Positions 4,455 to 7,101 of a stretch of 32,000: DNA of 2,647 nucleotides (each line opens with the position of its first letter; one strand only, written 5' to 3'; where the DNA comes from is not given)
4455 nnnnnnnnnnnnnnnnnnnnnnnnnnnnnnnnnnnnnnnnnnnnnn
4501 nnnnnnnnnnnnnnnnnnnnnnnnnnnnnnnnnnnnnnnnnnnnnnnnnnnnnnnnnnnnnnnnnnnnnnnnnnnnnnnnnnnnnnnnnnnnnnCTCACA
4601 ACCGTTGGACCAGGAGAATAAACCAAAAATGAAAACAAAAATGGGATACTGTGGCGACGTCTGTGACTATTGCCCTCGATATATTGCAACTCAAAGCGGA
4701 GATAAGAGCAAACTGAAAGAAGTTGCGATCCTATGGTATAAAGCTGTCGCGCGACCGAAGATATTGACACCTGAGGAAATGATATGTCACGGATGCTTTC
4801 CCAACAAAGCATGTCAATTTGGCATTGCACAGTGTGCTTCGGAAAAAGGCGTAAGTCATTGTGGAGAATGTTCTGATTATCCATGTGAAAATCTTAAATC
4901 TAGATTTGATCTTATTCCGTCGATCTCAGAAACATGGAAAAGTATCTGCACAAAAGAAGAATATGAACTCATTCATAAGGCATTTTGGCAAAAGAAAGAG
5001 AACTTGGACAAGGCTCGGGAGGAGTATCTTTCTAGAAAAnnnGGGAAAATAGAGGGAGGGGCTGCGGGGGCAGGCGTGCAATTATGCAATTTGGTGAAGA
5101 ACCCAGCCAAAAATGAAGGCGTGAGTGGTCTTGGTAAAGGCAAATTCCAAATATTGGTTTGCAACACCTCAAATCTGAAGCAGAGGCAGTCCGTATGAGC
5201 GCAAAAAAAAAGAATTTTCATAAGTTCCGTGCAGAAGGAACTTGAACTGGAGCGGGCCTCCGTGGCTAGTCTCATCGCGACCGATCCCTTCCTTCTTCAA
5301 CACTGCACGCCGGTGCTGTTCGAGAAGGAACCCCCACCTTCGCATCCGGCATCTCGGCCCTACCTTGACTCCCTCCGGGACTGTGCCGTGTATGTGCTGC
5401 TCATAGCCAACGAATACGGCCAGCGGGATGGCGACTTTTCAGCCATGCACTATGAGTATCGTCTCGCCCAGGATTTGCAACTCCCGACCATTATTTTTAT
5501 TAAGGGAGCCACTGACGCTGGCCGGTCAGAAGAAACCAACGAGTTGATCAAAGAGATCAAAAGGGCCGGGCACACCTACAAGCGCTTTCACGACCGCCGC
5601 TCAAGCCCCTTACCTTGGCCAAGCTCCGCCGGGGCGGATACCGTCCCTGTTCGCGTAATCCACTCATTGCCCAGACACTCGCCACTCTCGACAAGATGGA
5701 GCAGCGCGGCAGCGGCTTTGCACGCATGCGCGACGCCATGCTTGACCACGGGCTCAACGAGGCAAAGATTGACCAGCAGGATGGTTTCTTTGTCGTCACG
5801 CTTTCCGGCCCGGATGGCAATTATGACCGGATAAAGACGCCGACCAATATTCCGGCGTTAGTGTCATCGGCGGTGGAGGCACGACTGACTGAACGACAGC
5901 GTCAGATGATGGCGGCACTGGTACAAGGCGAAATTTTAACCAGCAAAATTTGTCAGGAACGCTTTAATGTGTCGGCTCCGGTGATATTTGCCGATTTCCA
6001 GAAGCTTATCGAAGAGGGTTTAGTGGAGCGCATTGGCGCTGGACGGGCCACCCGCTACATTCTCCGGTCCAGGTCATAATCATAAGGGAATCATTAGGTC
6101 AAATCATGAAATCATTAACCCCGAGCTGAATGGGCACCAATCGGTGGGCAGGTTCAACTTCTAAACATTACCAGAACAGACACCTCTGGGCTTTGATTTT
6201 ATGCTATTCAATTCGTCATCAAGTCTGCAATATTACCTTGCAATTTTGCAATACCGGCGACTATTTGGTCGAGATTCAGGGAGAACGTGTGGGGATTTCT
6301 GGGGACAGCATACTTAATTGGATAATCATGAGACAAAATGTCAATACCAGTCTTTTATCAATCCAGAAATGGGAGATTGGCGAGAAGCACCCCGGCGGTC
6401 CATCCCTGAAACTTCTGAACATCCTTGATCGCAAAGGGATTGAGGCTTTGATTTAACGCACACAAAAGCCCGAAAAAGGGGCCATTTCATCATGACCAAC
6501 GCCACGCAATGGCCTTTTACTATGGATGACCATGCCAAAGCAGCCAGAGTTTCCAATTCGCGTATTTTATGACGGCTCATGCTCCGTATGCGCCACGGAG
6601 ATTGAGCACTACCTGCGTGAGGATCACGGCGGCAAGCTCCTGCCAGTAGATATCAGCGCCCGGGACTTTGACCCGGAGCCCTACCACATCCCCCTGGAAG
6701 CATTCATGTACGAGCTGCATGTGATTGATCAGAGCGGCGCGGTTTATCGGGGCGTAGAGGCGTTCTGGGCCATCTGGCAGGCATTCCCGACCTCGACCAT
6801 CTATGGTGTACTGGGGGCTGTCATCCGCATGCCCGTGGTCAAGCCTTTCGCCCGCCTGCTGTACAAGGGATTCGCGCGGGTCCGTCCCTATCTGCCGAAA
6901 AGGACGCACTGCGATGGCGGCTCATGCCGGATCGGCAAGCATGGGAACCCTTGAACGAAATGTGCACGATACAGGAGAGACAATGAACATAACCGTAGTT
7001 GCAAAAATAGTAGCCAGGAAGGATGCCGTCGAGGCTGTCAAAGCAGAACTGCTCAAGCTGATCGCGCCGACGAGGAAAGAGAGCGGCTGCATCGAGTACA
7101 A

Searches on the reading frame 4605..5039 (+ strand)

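Call 104: search_protein_families(library=pfam, proteins=[window:4605-5039:+], max_evalue=0.001)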
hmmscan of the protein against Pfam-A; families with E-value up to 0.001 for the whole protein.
window:4605-5039:+ (145 aa): 1 family
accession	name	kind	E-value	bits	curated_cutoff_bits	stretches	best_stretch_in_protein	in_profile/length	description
PF12675.12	DUF3795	-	6.1e-15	55.9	22.6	1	13-98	2-82/83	Protein of unknown function (DUF3795)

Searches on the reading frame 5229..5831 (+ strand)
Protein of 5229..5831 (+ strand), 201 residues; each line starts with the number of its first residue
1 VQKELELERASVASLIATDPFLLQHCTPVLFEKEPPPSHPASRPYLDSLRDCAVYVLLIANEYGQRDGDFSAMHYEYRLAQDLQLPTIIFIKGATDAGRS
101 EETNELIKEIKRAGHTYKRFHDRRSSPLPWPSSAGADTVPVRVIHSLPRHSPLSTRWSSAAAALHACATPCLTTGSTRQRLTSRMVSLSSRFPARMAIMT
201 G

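Call 104: search_protein_families(library=pfam, proteins=[window:5229-5831:+], max_evalue=0.001)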
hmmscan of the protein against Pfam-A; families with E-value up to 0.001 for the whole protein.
window:5229-5831:+ (201 aa): 1 family
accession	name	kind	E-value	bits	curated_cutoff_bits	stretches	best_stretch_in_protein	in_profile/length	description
PF13271.11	DUF4062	-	2.9e-10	40.6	24.7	1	3-80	9-82/82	Domain of unknown function (DUF4062)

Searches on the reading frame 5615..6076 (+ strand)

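Call 104: search_protein_families(library=pfam, proteins=[window:5615-6076:+], max_evalue=0.001)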
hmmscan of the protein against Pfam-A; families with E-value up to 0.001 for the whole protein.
window:5615-6076:+ (154 aa): 2 families
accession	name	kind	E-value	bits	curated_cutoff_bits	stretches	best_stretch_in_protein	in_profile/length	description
PF13749.12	HATPase_c_4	-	3.8e-12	46.5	26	1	5-63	31-89/89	Putative ATP-dependent DNA helicase recG C-terminal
PF22168.2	DIP2311-like_C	-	0.00087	20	27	0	124-150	36-62/63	Transcriptional regulator DIP2311-like, C-terminal domain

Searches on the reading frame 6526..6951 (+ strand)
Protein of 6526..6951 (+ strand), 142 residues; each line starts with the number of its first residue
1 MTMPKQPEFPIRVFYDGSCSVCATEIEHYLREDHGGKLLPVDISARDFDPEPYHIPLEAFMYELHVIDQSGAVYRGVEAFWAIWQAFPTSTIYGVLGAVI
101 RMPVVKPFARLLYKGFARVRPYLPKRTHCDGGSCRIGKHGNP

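Call 104: search_protein_families(library=pfam, proteins=[window:6526-6951:+], max_evalue=0.001)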
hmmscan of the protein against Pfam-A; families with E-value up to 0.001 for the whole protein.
window:6526-6951:+ (142 aa): 1 family
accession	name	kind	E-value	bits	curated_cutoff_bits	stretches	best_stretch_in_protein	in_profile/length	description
PF04134.17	DCC1-like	-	4e-24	86.5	27.8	1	13-124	1-111/113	DCC1-like thiol-disulfide oxidoreductase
